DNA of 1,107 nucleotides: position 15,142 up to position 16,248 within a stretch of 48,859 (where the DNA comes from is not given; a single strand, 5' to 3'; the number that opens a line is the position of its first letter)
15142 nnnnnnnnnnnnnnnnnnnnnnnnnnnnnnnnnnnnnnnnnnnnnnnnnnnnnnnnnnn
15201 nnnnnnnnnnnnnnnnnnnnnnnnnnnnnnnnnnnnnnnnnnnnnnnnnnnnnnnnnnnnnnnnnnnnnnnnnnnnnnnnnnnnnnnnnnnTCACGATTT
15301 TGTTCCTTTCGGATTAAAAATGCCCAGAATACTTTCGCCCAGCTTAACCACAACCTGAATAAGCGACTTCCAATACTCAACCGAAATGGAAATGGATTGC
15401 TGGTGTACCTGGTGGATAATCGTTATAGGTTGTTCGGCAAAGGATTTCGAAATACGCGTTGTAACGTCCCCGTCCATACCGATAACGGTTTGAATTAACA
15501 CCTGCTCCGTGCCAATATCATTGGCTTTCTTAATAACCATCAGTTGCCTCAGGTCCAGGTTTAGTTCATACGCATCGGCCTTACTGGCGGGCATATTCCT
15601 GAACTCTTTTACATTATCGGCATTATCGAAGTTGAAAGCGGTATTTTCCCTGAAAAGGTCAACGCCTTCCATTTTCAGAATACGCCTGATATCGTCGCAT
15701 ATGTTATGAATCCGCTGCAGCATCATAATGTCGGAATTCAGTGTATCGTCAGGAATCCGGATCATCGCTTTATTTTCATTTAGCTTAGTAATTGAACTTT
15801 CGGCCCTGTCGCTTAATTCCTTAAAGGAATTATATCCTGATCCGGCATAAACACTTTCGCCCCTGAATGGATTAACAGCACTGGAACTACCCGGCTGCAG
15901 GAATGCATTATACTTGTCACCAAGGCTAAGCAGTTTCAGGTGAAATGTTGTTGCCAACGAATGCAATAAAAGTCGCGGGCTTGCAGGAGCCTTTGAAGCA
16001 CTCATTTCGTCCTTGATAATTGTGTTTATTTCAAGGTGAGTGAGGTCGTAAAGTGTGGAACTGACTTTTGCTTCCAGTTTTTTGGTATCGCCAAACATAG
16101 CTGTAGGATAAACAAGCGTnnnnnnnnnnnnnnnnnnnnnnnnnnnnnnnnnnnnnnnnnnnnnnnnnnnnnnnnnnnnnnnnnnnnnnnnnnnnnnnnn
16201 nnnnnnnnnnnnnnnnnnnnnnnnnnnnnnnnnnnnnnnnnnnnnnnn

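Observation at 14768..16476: Orphan three-gene operon: a small protein, its enlarged paralogue, and a translationally coupled membrane protein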

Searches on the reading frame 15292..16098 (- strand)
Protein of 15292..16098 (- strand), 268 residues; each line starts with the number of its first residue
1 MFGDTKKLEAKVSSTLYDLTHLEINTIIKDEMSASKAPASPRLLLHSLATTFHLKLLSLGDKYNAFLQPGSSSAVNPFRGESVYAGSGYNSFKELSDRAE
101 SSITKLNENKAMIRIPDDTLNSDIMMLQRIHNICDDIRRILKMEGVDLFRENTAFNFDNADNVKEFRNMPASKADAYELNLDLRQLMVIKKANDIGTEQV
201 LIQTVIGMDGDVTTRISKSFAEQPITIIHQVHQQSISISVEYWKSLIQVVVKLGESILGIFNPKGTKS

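Call 3: search_protein_families(library=pfam, proteins=[window:15292-16098:-], max_evalue=1)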
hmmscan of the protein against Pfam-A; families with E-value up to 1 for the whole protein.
window:15292-16098:- (268 aa): 2 families
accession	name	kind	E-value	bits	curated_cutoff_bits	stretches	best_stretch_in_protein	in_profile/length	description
PF10126.14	Nit_Regul_Hom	-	0.054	13.9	23.8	1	164-230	32-98/107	Uncharacterized protein, homolog of nitrogen regulatory protein PII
PF17162.9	DUF5118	-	0.17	12.1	27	1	108-130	25-47/50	Domain of unknown function (DUF5118)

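Call 4: search_protein_families(library=ncbifam, proteins=[window:15292-16098:-], max_evalue=1)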
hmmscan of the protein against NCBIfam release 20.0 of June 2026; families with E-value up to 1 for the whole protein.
window:15292-16098:- (268 aa): 2 families
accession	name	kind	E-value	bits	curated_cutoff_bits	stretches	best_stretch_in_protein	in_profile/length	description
NF003156.0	PRK04128.1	equivalog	0.074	12.9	285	1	179-236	78-132/231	1-(5-phosphoribosyl)-5-((5-phosphoribosylamino)methylideneamino)imidazole-4-carboxamide isomerase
NF033709.1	PorV_fam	subfamily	0.12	12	90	1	172-243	209-265/326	PorV/PorQ family protein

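Call 5: search_protein_families(library=padloc, proteins=[window:15292-16098:-], max_evalue=1)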
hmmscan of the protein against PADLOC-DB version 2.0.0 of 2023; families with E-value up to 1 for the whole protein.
window:15292-16098:- (268 aa): 0 families

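Call 8: find_homologous_proteins(query=window:15292-16098:-, max_evalue=0.01)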
Query window:15292-16098:- (268 aa): 140 proteins with E <= 0.01 among 647 candidates; the best 120 are listed.
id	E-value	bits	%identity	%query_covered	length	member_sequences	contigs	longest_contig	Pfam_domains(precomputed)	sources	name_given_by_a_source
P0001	6.8e-170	581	100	100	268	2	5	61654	-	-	-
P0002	2.8e-112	392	70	99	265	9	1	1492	-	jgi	jgi:hypothetical protein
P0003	4.4e-112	391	69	99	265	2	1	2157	-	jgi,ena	-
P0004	3.0e-111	389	68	99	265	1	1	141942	-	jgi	-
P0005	2.0e-110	386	70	99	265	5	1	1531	-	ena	-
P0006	8.4e-110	384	66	99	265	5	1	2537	-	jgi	-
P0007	3.6e-109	382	66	99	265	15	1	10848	-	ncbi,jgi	-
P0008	2.4e-108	379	65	99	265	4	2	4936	-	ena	-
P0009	2.8e-108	379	68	100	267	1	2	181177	-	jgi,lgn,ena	-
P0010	7.2e-108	377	65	99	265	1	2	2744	-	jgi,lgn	jgi:hypothetical protein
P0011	1.3e-106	373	66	99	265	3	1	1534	-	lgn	-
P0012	2.8e-106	372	66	99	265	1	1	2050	-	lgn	-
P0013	8.4e-106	371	66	99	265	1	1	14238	-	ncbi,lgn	-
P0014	9.9e-106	370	66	99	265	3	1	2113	-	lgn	-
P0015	1.5e-104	367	66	100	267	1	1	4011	-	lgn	-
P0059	1.0e-84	302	56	97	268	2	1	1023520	-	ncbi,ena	-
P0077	4.1e-75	270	52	96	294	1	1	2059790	-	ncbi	ncbi:MAG: hypothetical protein AB9834_06295 [Lentimicrobium sp.]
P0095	2.2e-68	248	47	94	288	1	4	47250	-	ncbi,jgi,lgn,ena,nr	ncbi:MAG TPA: hypothetical protein P5514_15610 [Bacteroidales bacterium]|nr:hypothetical protein [Ba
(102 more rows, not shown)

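Call 9: find_encoding_contigs(protein=P0077, flank=8000, max_places=2)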
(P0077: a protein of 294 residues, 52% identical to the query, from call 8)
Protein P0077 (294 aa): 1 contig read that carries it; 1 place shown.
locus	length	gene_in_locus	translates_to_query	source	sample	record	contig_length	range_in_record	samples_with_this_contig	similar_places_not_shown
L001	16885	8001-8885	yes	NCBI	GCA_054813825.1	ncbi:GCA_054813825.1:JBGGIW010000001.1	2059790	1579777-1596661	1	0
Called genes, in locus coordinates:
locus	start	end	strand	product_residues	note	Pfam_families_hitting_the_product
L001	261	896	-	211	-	PF07883:Cupin_2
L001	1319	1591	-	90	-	PF00216:Bac_DNA_binding, PF18291:HU-HIG, PF18175:HU-CCDC81_bac_2 (weak), PF14908:HU-CCDC81_euk_1 (weak)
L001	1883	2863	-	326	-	-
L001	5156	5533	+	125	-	-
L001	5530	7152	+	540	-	-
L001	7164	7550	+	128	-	-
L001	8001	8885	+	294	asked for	-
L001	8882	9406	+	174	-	-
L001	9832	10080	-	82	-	-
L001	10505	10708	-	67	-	-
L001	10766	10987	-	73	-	-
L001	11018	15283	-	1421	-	PF00245:Alk_phosphatase, PF00884:Sulfatase (faint), PF00245:Alk_phosphatase, PF01676:Metalloenzyme (weak)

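Call 10: find_encoding_contigs(protein=P0059, flank=8000, max_places=2)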
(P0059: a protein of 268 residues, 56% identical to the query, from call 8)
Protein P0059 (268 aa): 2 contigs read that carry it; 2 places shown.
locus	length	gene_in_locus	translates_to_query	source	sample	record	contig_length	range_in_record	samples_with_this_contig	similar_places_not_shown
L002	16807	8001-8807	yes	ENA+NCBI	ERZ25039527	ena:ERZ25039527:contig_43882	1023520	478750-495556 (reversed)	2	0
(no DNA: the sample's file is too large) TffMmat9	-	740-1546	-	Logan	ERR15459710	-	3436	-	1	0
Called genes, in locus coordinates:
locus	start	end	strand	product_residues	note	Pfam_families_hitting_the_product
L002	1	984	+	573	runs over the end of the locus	PF01019:G_glu_transpept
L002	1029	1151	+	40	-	-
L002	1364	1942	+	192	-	PF12385:Peptidase_C70, PF13529:Peptidase_C39_2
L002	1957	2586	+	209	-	-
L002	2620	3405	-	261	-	PF00196:GerE, PF04545:Sigma70_r4 (faint), PF08281:Sigma70_r4_2 (weak)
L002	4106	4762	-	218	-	PF09335:VTT_dom (weak)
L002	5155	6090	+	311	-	PF00112:Peptidase_C1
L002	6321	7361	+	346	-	PF09994:T6SS_Tle1-like_cat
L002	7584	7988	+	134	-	-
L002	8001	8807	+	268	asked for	-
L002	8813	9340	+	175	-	-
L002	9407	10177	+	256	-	PF03009:GDPD (faint)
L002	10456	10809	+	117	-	-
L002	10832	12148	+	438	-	-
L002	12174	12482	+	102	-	-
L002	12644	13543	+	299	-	PF00578:AhpC-TSA, PF08534:Redoxin, PF00085:Thioredoxin (faint), PF13905:Thioredoxin_8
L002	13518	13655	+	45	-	-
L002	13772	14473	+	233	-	-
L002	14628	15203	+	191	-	-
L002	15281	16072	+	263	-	PF13505:OMP_b-brl (weak), PF13568:OMP_b-brl_2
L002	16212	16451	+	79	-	PF09413:DUF2007 (faint)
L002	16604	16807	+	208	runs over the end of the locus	-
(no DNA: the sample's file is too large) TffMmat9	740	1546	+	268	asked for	-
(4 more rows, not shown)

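Call 11: find_encoding_contigs(protein=P0095, flank=8000, max_places=2)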
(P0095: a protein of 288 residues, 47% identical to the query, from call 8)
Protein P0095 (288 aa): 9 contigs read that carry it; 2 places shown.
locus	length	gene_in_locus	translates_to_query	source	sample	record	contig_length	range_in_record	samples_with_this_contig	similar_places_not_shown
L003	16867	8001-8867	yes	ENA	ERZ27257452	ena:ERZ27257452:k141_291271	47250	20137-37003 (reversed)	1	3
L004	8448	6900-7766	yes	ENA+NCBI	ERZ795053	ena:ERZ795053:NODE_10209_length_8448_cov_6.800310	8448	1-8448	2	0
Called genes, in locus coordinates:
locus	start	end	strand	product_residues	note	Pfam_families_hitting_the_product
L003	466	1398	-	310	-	PF13620:CarboxypepD_reg, PF13715:CarbopepD_reg_2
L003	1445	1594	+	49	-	-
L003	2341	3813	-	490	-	PF00672:HAMP, PF00512:HisKA, PF02518:HATPase_c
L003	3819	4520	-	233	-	PF00072:Response_reg, PF00486:Trans_reg_C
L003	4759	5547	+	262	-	-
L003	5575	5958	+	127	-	-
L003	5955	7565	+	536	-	-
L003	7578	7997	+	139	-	-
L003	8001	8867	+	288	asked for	-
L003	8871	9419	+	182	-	-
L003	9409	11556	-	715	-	PF08450:SGL (faint), PF07494:Reg_prop (faint), PF24249:DUF7452 (faint), PF18962:Por_Secre_tail (weak)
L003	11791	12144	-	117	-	PF08818:DUF1801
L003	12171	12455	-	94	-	-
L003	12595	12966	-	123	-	-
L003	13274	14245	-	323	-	PF13431:TPR_17 (faint), PF13371:TPR_9 (faint), PF00515:TPR_1 (weak), PF13414:TPR_11, PF14559:TPR_19 (weak), PF00515:TPR_1 (weak), PF07719:TPR_2 (weak), PF13181:TPR_8 (weak), +1 more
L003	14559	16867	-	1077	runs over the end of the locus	PF18962:Por_Secre_tail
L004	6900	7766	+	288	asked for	-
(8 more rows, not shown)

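Call 15: search_protein_families(library=pfam, proteins=[L001:5156-5533:+, L001:5530-7152:+, L003:5955-7565:+, L003:4759-5547:+, L003:5575-5958:+, L002:9407-10177:+, L002:10456-10809:+, L002:10832-12148:+, L001:7164-7550:+, L003:8871-9419:+], max_evalue=1)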
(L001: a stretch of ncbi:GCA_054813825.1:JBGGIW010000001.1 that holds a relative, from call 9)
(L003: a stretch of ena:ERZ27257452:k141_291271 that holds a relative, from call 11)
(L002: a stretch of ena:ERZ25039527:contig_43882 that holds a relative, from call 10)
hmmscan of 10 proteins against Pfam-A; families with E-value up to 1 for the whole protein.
L001:5156-5533:+ (125 aa): 2 families
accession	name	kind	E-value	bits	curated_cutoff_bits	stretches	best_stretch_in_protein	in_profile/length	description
PF03861.19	ANTAR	-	0.1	12.8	27.3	1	97-121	30-54/54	ANTAR domain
PF19582.4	AdeT1_2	-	0.14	11.4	27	1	23-64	237-278/394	Solute-binding protein AdeT 1/2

L001:5530-7152:+ (540 aa): 0 families

L003:5955-7565:+ (536 aa): 0 families

L003:4759-5547:+ (262 aa): 2 families
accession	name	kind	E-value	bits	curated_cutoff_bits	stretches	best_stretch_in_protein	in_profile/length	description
PF01471.23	PG_binding_1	-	0.00012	22.7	23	1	5-33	5-33/57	Putative peptidoglycan binding domain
PF13539.11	Peptidase_M15_4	-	0.0014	19.6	25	1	195-258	2-69/70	D-alanyl-D-alanine carboxypeptidase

L003:5575-5958:+ (127 aa): 1 family
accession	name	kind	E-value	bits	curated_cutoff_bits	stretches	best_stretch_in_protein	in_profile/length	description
PF19791.4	DUF6275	-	0.021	15.1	22.6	1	10-50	38-77/81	Family of unknown function (DUF6275)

L002:9407-10177:+ (256 aa): 3 families
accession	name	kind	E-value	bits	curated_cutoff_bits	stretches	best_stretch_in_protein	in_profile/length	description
PF03009.23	GDPD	-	7.1e-06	26.7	23.6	1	202-231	214-243/244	Glycerophosphoryl diester phosphodiesterase family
PF13653.12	GDPD_2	-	0.00015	22.6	27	1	203-227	2-26/30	Glycerophosphoryl diester phosphodiesterase family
PF01109.22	GM_CSF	-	0.044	14.4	20.1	0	57-115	58-119/122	Granulocyte-macrophage colony-stimulating factor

L002:10456-10809:+ (117 aa): 0 families

L002:10832-12148:+ (438 aa): 2 families
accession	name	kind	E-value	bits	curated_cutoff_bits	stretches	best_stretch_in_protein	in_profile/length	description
PF05364.19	SecIII_SopE_N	-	0.081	13.4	27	1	167-197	30-60/74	Salmonella type III secretion SopE effector N-terminus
PF14282.11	FlxA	-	0.98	10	26.3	1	194-239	14-59/101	FlxA-like protein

L001:7164-7550:+ (128 aa): 2 families
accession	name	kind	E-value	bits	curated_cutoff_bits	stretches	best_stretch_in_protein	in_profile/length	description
PF14443.11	DBC1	-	0.0017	18.8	27.2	1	12-87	35-104/122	DBC1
PF19492.4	DUF6027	-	0.032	14.9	25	1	52-88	39-75/134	Family of unknown function (DUF6027)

L003:8871-9419:+ (182 aa): 0 families

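Call 16: search_protein_families(library=phrogs, proteins=[window:15292-16098:-, L001:5156-5533:+, L001:5530-7152:+, L003:4759-5547:+], max_evalue=1)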
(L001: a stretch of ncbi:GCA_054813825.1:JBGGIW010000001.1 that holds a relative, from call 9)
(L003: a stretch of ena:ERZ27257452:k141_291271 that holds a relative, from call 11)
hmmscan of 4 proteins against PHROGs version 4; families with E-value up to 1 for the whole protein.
window:15292-16098:- (268 aa): 4 families
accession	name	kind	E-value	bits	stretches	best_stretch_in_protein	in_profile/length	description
phrog_13581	-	unknown function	0.0037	18.3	1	135-197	31-90/111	-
phrog_34813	-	unknown function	0.098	13.9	1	120-166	12-59/65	-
phrog_35964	-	unknown function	0.11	13.9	0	182-201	82-101/103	-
phrog_22133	-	unknown function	0.22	12.9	1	126-195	18-86/111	-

L001:5156-5533:+ (125 aa): 0 families

L001:5530-7152:+ (540 aa): 3 families
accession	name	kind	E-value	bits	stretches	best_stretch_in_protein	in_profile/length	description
phrog_1535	-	tail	0.053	12.6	1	327-459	516-637/1152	tail length tape measure protein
phrog_2767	-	unknown function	0.26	11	1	324-382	20-78/442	-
phrog_8047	-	head and packaging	0.28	11.7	1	383-436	54-106/181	virion structural protein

L003:4759-5547:+ (262 aa): 3 families
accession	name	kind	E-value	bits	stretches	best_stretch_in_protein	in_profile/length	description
phrog_17001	-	lysis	3.7e-78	263.8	1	8-262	7-265/265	endolysin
phrog_6584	-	unknown function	1.6e-36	126.8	1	125-258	18-151/154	-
phrog_2649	-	lysis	7.2e-05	23.8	1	194-221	72-100/261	endolysin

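Call 21: search_solved_structures(query=A2, max_evalue=10, show_alignments=2)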
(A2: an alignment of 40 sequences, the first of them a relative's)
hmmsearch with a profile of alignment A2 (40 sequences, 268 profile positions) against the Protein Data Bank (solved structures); distinct sequences matched with E-value up to 10: 2.
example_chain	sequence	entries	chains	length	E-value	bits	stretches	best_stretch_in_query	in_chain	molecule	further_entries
3g80_A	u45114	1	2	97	0.74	12.5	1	70-127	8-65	Protein B2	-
1ww1_A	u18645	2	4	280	0.87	12.3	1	28-69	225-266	tRNase Z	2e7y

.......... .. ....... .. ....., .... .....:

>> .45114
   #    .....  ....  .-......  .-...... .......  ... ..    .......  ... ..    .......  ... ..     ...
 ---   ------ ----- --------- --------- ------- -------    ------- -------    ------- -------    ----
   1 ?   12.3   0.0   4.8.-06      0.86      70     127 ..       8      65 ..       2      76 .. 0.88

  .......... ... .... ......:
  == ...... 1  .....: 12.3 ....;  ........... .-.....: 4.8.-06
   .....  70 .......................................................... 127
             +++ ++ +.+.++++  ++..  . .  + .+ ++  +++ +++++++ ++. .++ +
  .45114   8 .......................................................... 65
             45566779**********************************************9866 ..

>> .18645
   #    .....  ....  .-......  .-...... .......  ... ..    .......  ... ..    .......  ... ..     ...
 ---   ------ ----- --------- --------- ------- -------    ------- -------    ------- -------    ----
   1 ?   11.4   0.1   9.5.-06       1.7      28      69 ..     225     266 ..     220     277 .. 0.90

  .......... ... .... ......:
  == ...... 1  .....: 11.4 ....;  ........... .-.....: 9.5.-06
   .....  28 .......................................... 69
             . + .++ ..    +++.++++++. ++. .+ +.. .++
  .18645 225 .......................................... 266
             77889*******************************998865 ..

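Call 25: find_related_loci(query=A2, collection=genome_contigs, flank=10000)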
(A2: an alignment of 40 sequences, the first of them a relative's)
Query A2 (268 aa) in genome_contigs; peptide patterns used: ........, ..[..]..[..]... (x = any residue, [..] = any of these).
71 stretches matched a pattern; 40 encode a relative of the query (tblastn E <= 1e-3); 40 distinct loci.
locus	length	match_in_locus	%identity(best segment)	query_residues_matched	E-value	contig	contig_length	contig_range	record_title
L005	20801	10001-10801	91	1-267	6e-164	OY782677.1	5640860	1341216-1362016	MAG: Bacteroidales bacterium isolate 20de20eb-1543-480f-a7de-dbc982fee115 genome assembly, chromosome: 1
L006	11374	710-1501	70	1-264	2e-120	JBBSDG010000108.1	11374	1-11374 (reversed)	MAG: Bacteroidales bacterium isolate metawrap_la6_78 metawrap_la6_78_K_1094974_L_11374_cov_29.2567, whole genome shotgun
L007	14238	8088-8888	66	1-267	5e-115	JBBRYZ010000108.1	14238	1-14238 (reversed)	MAG: Bacteroidales bacterium isolate metawrap_la5_11 metawrap_la5_11_K_1477270_L_14238_cov_33.5251, whole genome shotgun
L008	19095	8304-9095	64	1-264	1e-114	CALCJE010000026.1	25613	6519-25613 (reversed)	MAG TPA_asm: uncultured Bacteroidales bacterium isolate SRR3330202_bin.141_CONCOCT_v1.1_MAG genome assembly, contig: ERZ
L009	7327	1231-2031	64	1-267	1e-111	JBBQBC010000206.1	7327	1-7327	MAG: Bacteroidales bacterium isolate Co_metawrap_1396 Cmw_1396_k141_8716092_length_7327_cov_5.9965, whole genome shotgun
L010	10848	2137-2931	66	1-265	5e-119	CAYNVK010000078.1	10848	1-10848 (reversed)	MAG TPA_asm: uncultured Lentimicrobiaceae bacterium isolate SRP089250_co1_501 genome assembly, contig: NODE_10971_length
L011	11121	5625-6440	59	1-267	2e-102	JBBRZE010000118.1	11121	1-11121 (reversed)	MAG: Bacteroidales bacterium isolate metawrap_la5_24 metawrap_la5_24_K_1407953_L_11121_cov_33.0394, whole genome shotgun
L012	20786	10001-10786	59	1-261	5e-96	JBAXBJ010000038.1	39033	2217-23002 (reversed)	MAG: Bacteroidota bacterium isolate ELA164 MAG164_38, whole genome shotgun sequence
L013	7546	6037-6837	57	1-264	9e-96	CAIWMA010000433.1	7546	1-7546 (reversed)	MAG: uncultured Bacteroidales bacterium isolate KR4_bin-0449 genome assembly, contig: bin-0449:433/593, whole genome sho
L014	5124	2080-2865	57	1-261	6e-95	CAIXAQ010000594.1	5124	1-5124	MAG: uncultured Bacteroidales bacterium isolate LJ-5-9m_bin-0023 genome assembly, contig: bin-0023:594/995, whole genome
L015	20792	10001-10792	56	5-265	8e-94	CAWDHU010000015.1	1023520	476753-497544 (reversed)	MAG: uncultured Bacteroidales bacterium isolate MFD04716.bin.1.37 genome assembly, contig: contig_43882, whole genome sh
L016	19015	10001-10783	55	1-258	4e-91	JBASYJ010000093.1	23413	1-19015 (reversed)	MAG: Prolixibacteraceae bacterium isolate MFD12113_ilm_asm_bin43 k127_139536, whole genome shotgun sequence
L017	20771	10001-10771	53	7-258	7e-88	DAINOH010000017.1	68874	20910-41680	MAG TPA_asm: Draconibacterium sp. isolate CTOTU7588 NODE_845_length_68874_cov_7.471367, whole genome shotgun sequence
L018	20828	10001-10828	53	1-265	2e-87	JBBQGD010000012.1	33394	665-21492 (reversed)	MAG: Bacteroidales bacterium isolate Co_metawrap_985 Cmw_985_k141_11170919_length_33394_cov_17.9980, whole genome shotgu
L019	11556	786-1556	53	7-258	1e-86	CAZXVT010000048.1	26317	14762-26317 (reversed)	MAG TPA_asm: uncultured Maribellus sp. isolate binchicken_co269_73 genome assembly, contig: NODE_1584_length_26317_cov_8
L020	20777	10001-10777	50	1-260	1e-83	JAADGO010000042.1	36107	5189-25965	MAG: Chlorobiota bacterium isolate M_MetaBat.121 contig-127_1173, whole genome shotgun sequence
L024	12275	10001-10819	49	7-258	7e-76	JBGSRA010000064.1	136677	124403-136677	MAG: Draconibacterium sp. isolate JTS-AC346 k141_3159511, whole genome shotgun sequence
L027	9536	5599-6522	45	12-260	2e-74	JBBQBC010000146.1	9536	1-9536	MAG: Bacteroidales bacterium isolate Co_metawrap_1396 Cmw_1396_k141_29068171_length_9536_cov_7.0000, whole genome shotgu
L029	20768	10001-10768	47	2-258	2e-70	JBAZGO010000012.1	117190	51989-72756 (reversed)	MAG: Prolixibacteraceae bacterium isolate SO_2017_LW3_48 NODE_275_length_117190_cov_1.579312_LW162_2017, whole genome sh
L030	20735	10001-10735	42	12-259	1e-57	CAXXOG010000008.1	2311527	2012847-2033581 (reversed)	MAG: Prolixibacteraceae bacterium isolate 75e12701-7c98-43fb-9116-eac7e507cdde genome assembly, contig: contig_8, whole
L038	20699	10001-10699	30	12-267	2e-23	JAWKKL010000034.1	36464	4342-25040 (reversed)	MAG: Bacteroidales bacterium isolate ABC1.42 ABC1.42.fa-34, whole genome shotgun sequence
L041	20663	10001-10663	27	12-264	8e-22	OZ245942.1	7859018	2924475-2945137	MAG: Cyclobacteriaceae bacterium isolate d64f6be0-ca85-411b-9194-a2fe2d2d5358 genome assembly, chromosome: 1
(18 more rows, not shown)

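Call 31: predict_structure(alignment_id=A2)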
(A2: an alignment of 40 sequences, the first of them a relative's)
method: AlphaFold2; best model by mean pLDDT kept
length: 268 residues; sequences in the alignment: 40
mean_pLDDT: 68.5   pTM: 0.58
mean pLDDT of the five models: 68.5, 68.0, 67.7, 64.5, 64.2
residues with pLDDT >= 90: 31; 70-90: 123; 50-70: 38; < 50: 76
segments of 3 or more residues with pLDDT < 50: 1-37, 199-229, 265-268
pLDDT, mean of each block of 10 residues (from residue 1): 44 36 32 45 86 88 84 77 89 94 93 88 86 88 84 82 85 83 74 59 34 36 45 51 64 69 50
secondary structure, 60 per line:
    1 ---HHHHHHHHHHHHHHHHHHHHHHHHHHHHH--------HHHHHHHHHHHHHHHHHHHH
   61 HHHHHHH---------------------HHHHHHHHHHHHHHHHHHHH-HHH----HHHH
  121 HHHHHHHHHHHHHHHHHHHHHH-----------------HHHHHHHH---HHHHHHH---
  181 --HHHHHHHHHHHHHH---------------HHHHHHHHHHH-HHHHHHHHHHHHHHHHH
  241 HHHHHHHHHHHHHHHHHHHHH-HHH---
elements in order: H4-32 H41-67 H89-108 H117-142 H160-167 H171-177 H183-196 H212-222 H224-261
